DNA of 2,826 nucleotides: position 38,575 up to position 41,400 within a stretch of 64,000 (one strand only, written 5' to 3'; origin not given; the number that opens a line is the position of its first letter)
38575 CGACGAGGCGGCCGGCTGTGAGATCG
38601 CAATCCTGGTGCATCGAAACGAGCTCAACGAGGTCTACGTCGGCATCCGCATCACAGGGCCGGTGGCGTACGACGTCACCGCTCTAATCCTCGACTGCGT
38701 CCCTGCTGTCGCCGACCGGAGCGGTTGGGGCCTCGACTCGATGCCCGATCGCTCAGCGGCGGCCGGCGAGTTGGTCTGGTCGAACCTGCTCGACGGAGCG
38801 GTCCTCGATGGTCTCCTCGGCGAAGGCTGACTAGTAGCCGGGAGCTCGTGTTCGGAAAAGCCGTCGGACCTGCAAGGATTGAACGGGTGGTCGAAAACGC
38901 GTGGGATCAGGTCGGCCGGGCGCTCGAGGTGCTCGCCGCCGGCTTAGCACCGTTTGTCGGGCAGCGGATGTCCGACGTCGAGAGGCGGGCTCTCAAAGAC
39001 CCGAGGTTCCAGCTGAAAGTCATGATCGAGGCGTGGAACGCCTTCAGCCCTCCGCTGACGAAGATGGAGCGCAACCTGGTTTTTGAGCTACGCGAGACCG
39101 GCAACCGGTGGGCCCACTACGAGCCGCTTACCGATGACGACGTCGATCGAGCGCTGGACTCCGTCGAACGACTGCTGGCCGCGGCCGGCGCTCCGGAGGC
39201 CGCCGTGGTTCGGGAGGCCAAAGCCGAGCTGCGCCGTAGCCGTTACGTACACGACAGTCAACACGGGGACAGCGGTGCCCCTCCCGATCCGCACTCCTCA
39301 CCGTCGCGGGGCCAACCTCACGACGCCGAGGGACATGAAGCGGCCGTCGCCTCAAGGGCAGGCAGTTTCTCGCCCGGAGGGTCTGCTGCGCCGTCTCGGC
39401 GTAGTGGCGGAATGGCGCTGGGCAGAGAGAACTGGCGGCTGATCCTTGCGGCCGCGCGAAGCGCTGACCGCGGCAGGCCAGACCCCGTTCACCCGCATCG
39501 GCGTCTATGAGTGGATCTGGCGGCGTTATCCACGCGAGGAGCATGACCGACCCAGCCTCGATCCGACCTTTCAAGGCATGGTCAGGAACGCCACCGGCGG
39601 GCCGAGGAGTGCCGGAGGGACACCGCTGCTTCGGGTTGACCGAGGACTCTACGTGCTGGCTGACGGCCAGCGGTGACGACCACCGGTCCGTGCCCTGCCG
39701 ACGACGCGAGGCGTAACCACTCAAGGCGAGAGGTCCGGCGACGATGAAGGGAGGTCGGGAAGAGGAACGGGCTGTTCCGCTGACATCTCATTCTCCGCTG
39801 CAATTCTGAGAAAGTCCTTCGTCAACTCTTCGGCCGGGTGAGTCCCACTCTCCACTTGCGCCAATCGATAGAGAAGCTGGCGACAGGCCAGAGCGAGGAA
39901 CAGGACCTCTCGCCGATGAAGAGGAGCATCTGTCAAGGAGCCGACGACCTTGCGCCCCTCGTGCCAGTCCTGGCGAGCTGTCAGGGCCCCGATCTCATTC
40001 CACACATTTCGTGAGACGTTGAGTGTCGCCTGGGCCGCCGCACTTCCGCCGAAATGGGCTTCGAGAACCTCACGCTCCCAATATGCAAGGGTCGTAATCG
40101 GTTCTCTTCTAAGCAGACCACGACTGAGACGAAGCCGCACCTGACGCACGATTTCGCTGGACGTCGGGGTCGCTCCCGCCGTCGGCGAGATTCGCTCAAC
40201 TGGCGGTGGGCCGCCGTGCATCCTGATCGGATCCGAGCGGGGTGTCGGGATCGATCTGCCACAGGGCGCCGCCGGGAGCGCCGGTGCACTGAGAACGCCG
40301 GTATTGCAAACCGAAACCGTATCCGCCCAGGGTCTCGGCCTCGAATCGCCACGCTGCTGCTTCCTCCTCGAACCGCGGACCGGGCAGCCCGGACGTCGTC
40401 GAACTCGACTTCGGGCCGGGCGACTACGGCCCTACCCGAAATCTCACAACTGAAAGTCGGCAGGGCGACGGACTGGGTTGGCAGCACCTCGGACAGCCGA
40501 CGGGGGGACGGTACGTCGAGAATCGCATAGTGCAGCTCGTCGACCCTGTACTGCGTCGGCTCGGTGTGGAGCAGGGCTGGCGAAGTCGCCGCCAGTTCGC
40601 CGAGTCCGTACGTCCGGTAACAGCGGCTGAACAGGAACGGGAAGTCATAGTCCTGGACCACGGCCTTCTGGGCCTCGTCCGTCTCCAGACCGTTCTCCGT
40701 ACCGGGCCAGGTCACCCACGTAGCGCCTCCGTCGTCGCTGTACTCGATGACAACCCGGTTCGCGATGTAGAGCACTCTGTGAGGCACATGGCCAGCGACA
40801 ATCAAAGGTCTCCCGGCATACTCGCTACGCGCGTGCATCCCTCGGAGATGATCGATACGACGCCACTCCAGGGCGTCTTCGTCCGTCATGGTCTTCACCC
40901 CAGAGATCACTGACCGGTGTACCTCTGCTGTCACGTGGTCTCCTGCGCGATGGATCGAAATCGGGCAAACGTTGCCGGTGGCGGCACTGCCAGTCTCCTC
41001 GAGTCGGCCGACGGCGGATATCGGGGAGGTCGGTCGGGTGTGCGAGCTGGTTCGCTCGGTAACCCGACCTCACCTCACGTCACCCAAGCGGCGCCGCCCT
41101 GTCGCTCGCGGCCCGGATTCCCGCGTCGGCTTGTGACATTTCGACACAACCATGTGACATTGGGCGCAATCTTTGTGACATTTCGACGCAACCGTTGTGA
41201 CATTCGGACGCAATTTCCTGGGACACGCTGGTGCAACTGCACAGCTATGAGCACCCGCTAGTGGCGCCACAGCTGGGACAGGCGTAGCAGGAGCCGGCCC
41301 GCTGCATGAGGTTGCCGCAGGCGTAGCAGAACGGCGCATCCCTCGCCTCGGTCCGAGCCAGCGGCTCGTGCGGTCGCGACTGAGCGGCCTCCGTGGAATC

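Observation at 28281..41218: One 19-22 bp repeat family marks both edges of a 12.8-kb defence/TA/IS island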

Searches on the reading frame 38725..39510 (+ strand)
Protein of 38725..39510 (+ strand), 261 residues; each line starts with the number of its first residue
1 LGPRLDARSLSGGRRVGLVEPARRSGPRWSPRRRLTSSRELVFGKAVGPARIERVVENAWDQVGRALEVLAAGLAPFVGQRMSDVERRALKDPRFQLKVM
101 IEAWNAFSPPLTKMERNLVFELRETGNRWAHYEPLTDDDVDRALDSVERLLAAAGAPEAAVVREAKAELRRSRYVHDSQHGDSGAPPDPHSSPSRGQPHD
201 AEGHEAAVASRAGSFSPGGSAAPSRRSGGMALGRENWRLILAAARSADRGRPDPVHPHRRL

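Call 8: search_protein_families(library=pfam, proteins=[window:38725-39510:+], max_evalue=0.01)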
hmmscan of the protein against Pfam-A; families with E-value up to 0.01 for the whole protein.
window:38725-39510:+ (261 aa): 1 family
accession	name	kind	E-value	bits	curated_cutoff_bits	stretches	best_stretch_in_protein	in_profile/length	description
PF18731.6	HEPN_Swt1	-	9.4e-21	74.7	27.5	1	91-153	50-113/115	Swt1-like HEPN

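Call 113: search_protein_families(library=padloc, proteins=[window:38725-39510:+], max_evalue=0.001)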
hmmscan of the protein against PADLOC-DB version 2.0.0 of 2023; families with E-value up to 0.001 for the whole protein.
window:38725-39510:+ (261 aa): 0 families

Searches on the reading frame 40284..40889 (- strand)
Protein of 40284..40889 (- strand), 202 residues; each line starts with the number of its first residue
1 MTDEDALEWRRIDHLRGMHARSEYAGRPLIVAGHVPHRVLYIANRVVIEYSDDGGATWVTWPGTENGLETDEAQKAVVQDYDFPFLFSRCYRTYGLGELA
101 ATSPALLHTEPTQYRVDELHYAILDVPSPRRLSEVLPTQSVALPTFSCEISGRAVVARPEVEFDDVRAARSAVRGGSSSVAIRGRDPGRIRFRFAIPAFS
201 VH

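Call 32: search_protein_families(library=ncbifam, proteins=[window:40284-40889:-], max_evalue=0.01)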
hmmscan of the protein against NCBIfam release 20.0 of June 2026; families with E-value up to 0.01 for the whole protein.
seq(202 aa): 0 families

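Call 33: search_protein_families(library=phrogs, proteins=[window:40284-40889:-], max_evalue=0.01)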
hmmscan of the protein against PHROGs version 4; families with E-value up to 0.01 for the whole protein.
seq(202 aa): 0 families

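Call 48: find_homologous_proteins(query=window:40284-40889:-, max_evalue=0.001)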
Query seq(202 aa) (202 aa): 3 proteins with E <= 0.001 among 382 candidates.
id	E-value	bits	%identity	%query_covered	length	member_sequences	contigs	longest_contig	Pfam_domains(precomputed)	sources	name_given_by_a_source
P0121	1.5e-131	454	100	100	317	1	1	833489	-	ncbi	-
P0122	1.5e-68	248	68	84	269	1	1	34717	-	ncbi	ncbi:MAG: hypothetical protein ACYDD4_05205 [Acidimicrobiales bacterium]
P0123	8.4e-57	210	61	79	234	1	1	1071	-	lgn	-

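Call 49: find_encoding_contigs(protein=P0121, flank=1000, max_places=2)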
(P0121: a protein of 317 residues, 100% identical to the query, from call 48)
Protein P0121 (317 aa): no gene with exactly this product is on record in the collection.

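Call 50: find_encoding_contigs(protein=P0122, flank=10000, max_places=2)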
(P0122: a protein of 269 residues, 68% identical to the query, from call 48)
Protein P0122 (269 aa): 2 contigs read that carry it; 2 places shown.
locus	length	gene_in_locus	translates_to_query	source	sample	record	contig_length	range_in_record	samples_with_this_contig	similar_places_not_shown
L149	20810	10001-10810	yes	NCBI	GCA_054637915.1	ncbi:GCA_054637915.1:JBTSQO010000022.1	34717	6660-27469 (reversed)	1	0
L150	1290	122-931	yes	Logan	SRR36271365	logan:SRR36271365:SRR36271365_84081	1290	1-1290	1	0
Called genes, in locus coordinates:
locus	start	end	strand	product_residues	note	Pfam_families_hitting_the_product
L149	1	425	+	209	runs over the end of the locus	PF08666:SAF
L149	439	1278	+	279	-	-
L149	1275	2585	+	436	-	PF00437:T2SSE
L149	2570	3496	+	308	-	-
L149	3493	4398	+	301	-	PF00482:T2SSF (weak)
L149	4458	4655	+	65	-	-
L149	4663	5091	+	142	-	PF07811:TadE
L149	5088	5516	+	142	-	PF07811:TadE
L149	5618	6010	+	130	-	-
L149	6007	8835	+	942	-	PF01476:LysM (weak), PF03704:BTAD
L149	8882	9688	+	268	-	-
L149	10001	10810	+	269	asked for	-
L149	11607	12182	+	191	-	PF20020:DUF6431 (faint)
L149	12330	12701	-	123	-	PF01927:Mut7-C (weak), PF18478:PIN_10 (weak), PF18480:DUF5615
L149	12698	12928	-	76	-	PF04255:DUF433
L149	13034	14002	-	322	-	PF01464:SLT (weak), PF00877:NLPC_P60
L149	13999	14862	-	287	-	PF13814:Replic_Relax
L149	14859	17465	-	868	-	PF26449:DUF8128, PF01935:DUF87 (weak), PF02534:T4SS-DNA_transf (faint), PF10412:TrwB_AAD_bind (faint), PF12696:TraG-D_C (weak)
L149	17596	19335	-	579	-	PF12846:AAA_10 (faint), PF19044:P-loop_TraG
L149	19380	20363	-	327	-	PF12666:PrgI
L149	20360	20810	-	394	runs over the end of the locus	PF19590:TrbL_3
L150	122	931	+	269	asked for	-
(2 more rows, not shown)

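Call 55: list_cluster_members(proteins=[P0121])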
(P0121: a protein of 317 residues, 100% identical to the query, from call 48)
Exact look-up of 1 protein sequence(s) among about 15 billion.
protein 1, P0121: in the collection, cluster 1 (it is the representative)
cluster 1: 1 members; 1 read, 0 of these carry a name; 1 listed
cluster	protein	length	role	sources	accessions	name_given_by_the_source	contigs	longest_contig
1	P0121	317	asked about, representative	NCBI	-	-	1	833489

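Call 86: search_solved_structures(query=P0122, max_evalue=10)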
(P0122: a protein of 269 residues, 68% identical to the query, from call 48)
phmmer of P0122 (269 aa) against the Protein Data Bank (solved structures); distinct sequences matched with E-value up to 10: 2.
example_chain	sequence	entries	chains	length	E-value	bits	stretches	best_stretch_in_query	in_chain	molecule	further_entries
9ge5_G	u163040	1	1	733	1.3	11.7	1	141-238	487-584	Chromatin-remodeling ATPase INO80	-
6p4s_A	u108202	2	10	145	1.8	11.3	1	112-159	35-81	Putative pertussis-like toxin subunit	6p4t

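Call 113: search_protein_families(library=padloc, proteins=[P0122], max_evalue=0.001)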
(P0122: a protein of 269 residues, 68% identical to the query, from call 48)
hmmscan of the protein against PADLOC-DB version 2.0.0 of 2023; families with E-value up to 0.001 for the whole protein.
P0122 (269 aa): 0 families

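Call 119: predict_structure(alignment_id=A3)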
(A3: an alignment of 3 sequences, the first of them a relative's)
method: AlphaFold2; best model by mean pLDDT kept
length: 269 residues; sequences in the alignment: 3
mean_pLDDT: 40.9   pTM: 0.28
mean pLDDT of the five models: 40.9, 37.8, 37.2, 35.6, 33.7
residues with pLDDT >= 90: 0; 70-90: 0; 50-70: 52; < 50: 217
segments of 3 or more residues with pLDDT < 50: 28-117, 128-145, 162-251, 257-269
pLDDT, mean of each block of 10 residues (from residue 1): 55 59 52 43 41 39 35 41 41 43 38 46 50 42 48 54 40 44 37 29 28 27 27 26 42 45 29
secondary structure, 60 per line:
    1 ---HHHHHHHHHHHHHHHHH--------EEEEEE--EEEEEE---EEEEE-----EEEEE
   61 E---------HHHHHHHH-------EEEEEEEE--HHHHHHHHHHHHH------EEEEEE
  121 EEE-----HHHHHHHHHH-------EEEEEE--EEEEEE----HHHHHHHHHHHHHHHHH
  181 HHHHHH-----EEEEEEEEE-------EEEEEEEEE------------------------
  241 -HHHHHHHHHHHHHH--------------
elements in order: H4-20 E29-34 E37-42 E46-50 E56-61 H71-78 E86-93 H96-108 E115-123 H129-138 E146-151 E154-159 H164-186 E192-200 E208-216 H242-255

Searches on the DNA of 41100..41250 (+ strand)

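Call 14: search_dna_similar(query=window:41100-41250:+, collection=plasmids, mode=distant, max_evalue=1)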
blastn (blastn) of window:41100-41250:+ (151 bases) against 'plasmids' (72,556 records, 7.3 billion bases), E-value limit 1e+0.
Records with a match: 3; places in all: 3; records where one place covers at least 80% of the query: 0.
Best place of each record, by identity: 90-95% 3.
By first word of the organism name: Proteus 2; Streptomyces 1.
By predicted mobility (MOB-suite, as given by PLSDB): mobilizable 2; non-mobilizable 1.
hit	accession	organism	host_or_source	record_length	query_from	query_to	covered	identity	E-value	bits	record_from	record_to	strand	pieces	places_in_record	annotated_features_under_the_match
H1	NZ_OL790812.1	Proteus mirabilis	-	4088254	80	106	18%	92.6%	4e-1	41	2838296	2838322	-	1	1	none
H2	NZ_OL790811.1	Proteus mirabilis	-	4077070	80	106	18%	92.6%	4e-1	41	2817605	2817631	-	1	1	none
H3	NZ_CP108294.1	Streptomyces sp. NBC_00028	-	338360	7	33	18%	92.6%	4e-1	41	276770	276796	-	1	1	helix-turn-helix domain-containing protein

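Call 15: search_dna_similar(query=window:41100-41250:+, collection=phages, mode=distant, max_evalue=1)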
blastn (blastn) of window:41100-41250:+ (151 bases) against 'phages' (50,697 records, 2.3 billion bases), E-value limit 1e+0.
No match.
